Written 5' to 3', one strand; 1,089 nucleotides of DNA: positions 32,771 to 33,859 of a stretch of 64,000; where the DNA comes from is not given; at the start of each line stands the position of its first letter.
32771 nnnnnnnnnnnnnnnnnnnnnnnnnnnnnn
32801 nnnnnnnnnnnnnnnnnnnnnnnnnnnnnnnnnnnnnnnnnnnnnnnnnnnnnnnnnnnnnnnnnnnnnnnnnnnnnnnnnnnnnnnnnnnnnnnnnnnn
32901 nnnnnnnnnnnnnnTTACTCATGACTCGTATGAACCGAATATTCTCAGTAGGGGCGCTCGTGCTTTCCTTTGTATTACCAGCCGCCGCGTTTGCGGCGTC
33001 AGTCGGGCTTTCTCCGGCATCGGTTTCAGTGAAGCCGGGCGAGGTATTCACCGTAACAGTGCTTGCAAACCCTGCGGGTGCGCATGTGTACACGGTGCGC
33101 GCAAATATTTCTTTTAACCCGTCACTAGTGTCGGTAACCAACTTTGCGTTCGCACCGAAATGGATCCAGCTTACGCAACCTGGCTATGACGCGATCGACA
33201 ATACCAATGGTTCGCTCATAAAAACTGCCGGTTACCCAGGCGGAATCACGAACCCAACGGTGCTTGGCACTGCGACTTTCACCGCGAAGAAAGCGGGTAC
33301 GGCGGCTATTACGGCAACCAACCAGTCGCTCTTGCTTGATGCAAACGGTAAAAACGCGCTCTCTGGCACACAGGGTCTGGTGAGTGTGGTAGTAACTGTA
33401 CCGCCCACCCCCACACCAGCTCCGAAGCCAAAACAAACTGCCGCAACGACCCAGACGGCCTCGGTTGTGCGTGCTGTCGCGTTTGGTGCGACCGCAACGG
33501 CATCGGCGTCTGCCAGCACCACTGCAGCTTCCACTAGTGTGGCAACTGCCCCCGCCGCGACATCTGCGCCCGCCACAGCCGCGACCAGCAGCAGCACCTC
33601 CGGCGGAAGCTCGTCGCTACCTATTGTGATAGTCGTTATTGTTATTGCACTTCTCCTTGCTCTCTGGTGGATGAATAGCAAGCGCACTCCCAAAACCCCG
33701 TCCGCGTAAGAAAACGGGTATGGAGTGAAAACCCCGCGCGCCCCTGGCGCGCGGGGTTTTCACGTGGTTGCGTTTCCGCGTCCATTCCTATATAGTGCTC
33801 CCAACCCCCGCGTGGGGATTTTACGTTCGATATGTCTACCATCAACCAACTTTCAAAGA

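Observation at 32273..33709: Adjacent dockerin-bearing and cohesin-like/membrane-anchored genes: candidate cohesin-dockerin surface display pair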

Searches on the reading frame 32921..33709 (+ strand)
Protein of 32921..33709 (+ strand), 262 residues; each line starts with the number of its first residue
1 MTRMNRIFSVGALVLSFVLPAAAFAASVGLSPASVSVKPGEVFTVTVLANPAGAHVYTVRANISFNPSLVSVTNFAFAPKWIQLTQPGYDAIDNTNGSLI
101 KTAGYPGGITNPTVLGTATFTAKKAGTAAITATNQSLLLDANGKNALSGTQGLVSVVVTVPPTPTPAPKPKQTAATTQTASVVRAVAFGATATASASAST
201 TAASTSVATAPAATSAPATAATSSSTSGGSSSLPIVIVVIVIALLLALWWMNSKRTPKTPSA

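Call 3: search_protein_families(library=pfam, proteins=[window:32921-33709:+], max_evalue=1)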
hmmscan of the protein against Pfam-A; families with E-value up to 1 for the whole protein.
window:32921-33709:+ (262 aa): 11 families
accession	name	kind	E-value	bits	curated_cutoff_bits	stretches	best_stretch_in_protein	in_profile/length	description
PF00963.24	Cohesin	-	5.7e-08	33.5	24.1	1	30-152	3-135/139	Cohesin domain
PF07010.17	Endomucin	-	0.00032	21.1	26.6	1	109-261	64-224/260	Endomucin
PF17410.7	Stevor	-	0.045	13.7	25.4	1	175-255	183-261/275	Subtelomeric Variable Open Reading frame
PF17665.6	DUF5527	-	0.052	13.6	28.5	1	196-248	8-56/139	Family of unknown function (DUF5527)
PF06280.18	fn3_5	-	0.11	13.7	27.6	1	20-65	48-98/112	Fn3-like domain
PF02368.24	Big_2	-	0.18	12.2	22.8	1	26-73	3-49/79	Bacterial Ig-like domain (group 2)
PF15102.11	TMEM154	-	0.25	11.6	30.3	1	194-248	20-76/153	TMEM154 protein family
PF16031.10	TonB_N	-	0.35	11.9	33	1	156-227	63-132/138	TonB polyproline region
PF11857.13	DUF3377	-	0.56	10.6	26.5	1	233-258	34-59/72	Domain of unknown function (DUF3377)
PF25665.1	His1_capsid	-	0.71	10.3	27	1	213-249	28-64/73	His1 virus capsid protein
PF02009.21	RIFIN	-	0.89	9.8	32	0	172-242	230-300/327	Rifin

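Call 4: search_protein_families(library=ncbifam, proteins=[window:32921-33709:+], max_evalue=1)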
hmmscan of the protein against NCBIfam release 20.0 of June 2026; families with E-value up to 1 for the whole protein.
window:32921-33709:+ (262 aa): 3 families
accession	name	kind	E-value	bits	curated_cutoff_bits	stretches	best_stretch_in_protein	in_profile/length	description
NF005411.0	PRK06975.1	equivalog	0.031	12.6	414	1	178-255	272-351/660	fused uroporphyrinogen-III synthase HemD/membrane protein HemX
NF033761.1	gliding_GltJ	equivalog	0.06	12.4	450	1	140-222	399-482/671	adventurous gliding motility protein GltJ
TIGR01477.1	RIFIN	paralog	0.27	10.9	176.95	1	180-243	267-331/356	variant surface antigen, rifin family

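Call 8: find_homologous_proteins(query=window:32921-33706:+)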
Query window:32921-33706:+ (262 aa): 76 proteins with E <= 0.001 among 8000 candidates.
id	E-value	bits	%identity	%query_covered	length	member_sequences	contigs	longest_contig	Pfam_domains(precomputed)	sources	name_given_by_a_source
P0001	1.0e-147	508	100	99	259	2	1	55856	PF00963.25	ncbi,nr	ncbi:MAG TPA: cohesin domain-containing protein [Candidatus Paceibacterota bacterium]|nr:cohesin dom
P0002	8.7e-65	237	64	64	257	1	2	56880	PF00963.25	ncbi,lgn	-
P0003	8.7e-64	233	59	69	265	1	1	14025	PF00963.25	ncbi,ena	-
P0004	1.8e-63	232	68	60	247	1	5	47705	PF00963.25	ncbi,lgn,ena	-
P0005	3.2e-63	232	52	96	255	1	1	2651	-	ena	-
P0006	7.2e-60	221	63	60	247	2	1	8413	PF00963.25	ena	-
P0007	1.5e-54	203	64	57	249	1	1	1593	PF00963.25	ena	-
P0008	5.4e-53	198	60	64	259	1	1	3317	-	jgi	-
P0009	3.7e-52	195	52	70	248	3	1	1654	-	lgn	-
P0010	1.5e-50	190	58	61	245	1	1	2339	PF00963.25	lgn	-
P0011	1.8e-49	187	57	61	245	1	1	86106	PF00963.25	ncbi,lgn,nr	ncbi:MAG: cohesin domain-containing protein [bacterium]|nr:cohesin domain-containing protein [bacter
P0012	1.8e-49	187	58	55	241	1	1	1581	PF00963.25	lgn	-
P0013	6.7e-49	185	58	58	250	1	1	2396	-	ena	-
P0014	2.3e-47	180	55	59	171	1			PF00963.25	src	-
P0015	2.1e-45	173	51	64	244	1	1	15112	PF00963.25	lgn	-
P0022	9.9e-36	142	49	63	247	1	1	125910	-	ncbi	-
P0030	4.3e-32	130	44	65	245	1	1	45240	-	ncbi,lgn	ncbi:MAG: cohesin domain-containing protein [Minisyncoccia bacterium]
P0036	1.5e-30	125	35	96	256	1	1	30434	-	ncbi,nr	ncbi:MAG: hypothetical protein JWN50_39 [Parcubacteria group bacterium]|nr:hypothetical protein [Par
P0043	4.4e-30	123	39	79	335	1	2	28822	-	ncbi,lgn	ncbi:MAG: cohesin domain-containing protein [Patescibacteria group bacterium]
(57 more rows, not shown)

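Call 10: find_encoding_contigs(protein=P0002, flank=8000, max_places=2)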
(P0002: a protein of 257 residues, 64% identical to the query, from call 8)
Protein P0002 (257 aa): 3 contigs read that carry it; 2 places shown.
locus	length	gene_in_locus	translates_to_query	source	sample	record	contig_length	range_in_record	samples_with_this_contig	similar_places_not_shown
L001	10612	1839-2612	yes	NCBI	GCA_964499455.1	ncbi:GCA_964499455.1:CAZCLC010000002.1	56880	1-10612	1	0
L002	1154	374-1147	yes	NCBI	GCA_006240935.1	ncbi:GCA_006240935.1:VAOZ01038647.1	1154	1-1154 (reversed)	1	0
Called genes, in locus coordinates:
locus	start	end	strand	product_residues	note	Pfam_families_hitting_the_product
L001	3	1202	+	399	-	?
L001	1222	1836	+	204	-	PF00404:Dockerin_1 (weak)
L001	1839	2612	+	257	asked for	PF00963:Cohesin (weak)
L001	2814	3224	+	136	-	PF00164:Ribosom_S12_S23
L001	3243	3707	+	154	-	PF00177:Ribosomal_S7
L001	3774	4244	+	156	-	PF01161:PBP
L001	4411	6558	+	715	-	PF00009:GTP_EFTU, PF03144:GTP_EFTU_D2, PF22042:EF-G_D2, PF14492:EFG_III, PF16658:RF3_C (weak), PF03764:EFG_IV, PF00679:EFG_C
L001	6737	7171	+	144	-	PF22381:Staph_reg_Sar_Rot (weak), PF12802:MarR_2, PF01047:MarR, PF13463:HTH_27 (weak)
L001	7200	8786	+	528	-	PF25917:BSH_RND (weak), PF25973:BSH_CzcB (faint)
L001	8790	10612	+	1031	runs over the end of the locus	PF00873:ACR_tran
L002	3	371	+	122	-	?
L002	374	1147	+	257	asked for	PF00963:Cohesin (weak)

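Call 11: find_encoding_contigs(protein=P0011, flank=8000, max_places=2)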
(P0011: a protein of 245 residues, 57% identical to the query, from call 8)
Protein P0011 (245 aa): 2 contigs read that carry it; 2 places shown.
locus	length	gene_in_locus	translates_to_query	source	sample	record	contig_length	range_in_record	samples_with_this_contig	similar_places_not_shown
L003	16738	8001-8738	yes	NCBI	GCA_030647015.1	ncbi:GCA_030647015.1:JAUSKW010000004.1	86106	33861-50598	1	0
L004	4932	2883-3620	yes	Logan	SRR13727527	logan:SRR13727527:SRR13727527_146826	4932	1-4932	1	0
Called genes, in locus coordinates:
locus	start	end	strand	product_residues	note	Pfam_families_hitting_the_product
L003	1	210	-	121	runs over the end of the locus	PF00076:RRM_1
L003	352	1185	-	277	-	-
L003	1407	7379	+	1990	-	PF12245:Big_3_2 (faint), PF16656:Pur_ac_phosph_N (faint), PF22352:K319L-like_PKD, PF13205:Big_5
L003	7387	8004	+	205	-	-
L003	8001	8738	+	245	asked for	PF00963:Cohesin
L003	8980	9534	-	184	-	-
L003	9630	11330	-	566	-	PF01565:FAD_binding_4, PF02913:FAD-oxidase_C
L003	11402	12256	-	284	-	PF04536:TPM_phosphatase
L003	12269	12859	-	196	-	PF04011:LemA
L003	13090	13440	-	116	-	-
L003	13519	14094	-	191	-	-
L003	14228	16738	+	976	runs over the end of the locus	PF02450:LCAT, PF24096:DUF7379 (faint)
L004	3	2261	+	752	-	?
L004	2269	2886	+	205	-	-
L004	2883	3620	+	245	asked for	PF00963:Cohesin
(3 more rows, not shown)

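Call 12: find_encoding_contigs(protein=P0022, flank=8000, max_places=2)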
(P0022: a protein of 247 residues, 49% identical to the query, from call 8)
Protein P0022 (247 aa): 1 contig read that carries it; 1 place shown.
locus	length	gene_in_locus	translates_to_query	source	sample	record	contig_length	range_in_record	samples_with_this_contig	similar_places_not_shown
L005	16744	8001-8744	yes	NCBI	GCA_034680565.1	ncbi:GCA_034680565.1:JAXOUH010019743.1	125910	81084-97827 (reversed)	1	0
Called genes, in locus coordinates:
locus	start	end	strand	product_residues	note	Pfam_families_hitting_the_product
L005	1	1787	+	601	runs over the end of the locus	-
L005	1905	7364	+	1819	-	PF13205:Big_5, PF19078:Big_12, PF22352:K319L-like_PKD (weak), PF13205:Big_5, PF16656:Pur_ac_phosph_N (weak), PF17957:Big_7 (weak), PF13205:Big_5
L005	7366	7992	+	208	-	-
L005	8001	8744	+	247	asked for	-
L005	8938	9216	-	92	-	-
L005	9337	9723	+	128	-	PF00416:Ribosomal_S13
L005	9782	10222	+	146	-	PF00411:Ribosomal_S11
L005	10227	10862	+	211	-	PF00163:Ribosomal_S4, PF22421:SYY_C-terminal (weak), PF01479:S4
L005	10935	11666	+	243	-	PF01193:RNA_pol_L, PF01000:RNA_pol_A_bac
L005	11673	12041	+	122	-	PF01196:Ribosomal_L17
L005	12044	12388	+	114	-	PF00572:Ribosomal_L13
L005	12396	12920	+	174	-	PF00380:Ribosomal_S9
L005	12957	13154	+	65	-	-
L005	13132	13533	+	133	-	-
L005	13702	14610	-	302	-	-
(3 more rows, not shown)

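Call 14: find_encoding_contigs(protein=P0030, flank=8000, max_places=1)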
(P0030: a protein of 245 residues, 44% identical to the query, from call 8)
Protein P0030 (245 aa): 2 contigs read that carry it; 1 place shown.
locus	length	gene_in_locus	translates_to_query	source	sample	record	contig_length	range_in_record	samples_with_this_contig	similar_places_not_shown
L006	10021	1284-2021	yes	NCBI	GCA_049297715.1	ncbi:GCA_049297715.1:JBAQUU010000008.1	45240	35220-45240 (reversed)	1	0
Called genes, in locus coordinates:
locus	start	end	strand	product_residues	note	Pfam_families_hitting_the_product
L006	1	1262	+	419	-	?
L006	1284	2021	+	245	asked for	-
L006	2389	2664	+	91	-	-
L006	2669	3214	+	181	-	-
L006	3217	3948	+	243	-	PF00106:adh_short, PF08659:KR (weak), PF13561:adh_short_C2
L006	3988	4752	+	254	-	PF13483:Lactamase_B_3, PF12706:Lactamase_B_2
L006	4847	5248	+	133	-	PF01741:MscL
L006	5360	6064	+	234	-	PF00160:Pro_isomerase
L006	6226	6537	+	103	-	PF00076:RRM_1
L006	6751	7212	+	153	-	PF02643:DUF192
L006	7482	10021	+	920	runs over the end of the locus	PF03477:ATP-cone, PF00317:Ribonuc_red_lgN, PF02867:Ribonuc_red_lgC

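Call 15: find_encoding_contigs(protein=P0036, flank=8000, max_places=1)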
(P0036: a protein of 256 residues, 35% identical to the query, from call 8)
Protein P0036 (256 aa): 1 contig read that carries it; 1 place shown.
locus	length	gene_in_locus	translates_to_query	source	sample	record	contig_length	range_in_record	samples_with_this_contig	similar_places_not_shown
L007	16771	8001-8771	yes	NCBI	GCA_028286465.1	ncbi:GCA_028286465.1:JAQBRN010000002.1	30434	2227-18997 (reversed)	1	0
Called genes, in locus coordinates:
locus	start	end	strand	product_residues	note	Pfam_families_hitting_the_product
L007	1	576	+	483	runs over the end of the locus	PF01425:Amidase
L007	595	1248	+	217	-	-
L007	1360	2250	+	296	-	PF01522:Polysacc_deac_1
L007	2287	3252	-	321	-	-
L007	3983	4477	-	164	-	-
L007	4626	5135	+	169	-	-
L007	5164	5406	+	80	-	-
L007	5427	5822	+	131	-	-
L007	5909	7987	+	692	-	PF00082:Peptidase_S8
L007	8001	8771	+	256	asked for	-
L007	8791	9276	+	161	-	-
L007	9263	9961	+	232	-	PF04493:Endonuclease_5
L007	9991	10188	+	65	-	-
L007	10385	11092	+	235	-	-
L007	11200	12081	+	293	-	PF11899:DUF3419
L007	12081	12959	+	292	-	PF03462:PCRF, PF00472:RF-1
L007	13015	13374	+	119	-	-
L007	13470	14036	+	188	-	-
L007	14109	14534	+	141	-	-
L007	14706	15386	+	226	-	PF02463:SMC_N, PF13175:AAA_15 (faint), PF00005:ABC_tran, PF13304:AAA_21 (faint)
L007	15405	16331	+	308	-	PF18075:FtsX_ECD, PF02687:FtsX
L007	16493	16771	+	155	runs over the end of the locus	PF00293:NUDIX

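Call 16: find_encoding_contigs(protein=P0043, flank=8000, max_places=1)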
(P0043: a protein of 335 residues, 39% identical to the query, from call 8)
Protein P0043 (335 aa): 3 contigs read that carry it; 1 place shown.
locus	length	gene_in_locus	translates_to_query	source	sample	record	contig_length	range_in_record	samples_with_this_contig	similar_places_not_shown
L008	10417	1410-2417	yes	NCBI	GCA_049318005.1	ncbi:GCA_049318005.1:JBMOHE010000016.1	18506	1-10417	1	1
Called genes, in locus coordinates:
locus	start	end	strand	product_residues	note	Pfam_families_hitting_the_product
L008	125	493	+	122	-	-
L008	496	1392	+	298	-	-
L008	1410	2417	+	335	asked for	-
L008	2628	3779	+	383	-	PF00266:Aminotran_5, PF01212:Beta_elim_lyase (weak), PF01041:DegT_DnrJ_EryC1, PF01053:Cys_Met_Meta_PP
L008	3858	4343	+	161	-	PF01592:NifU_N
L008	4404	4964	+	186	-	-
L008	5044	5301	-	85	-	PF00076:RRM_1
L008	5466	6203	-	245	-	PF00687:Ribosomal_L1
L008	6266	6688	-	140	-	PF03946:Ribosomal_L11_N, PF00298:Ribosomal_L11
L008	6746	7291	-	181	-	PF02357:NusG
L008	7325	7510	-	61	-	PF00584:SecE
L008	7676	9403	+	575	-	-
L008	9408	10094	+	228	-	PF00590:TP_methylase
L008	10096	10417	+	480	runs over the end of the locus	PF00133:tRNA-synt_1, PF09334:tRNA-synt_1g, PF00133:tRNA-synt_1, PF01406:tRNA-synt_1e (weak), PF08264:Anticodon_1 (weak)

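Call 95: list_cluster_members(proteins=[P0001, P0077])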
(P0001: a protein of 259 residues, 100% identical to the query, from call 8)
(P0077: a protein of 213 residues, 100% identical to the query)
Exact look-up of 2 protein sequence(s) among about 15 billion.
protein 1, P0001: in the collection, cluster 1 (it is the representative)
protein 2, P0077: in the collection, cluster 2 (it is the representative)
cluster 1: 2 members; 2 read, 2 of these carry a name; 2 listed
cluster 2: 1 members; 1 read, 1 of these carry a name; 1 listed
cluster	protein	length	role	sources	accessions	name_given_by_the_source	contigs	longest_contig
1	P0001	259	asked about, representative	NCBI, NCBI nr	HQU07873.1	MAG TPA: cohesin domain-containing protein [Candidatus Paceibacterota bacterium] | cohesin domain-containing protein [Candidatus Paceibacterota bacterium]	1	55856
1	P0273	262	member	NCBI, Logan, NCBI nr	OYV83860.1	MAG: hypothetical protein B7X04_02270 [Parcubacteria group bacterium 21-54-25]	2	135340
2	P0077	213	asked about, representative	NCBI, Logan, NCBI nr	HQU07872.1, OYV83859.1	MAG: hypothetical protein B7X04_02265 [Parcubacteria group bacterium 21-54-25]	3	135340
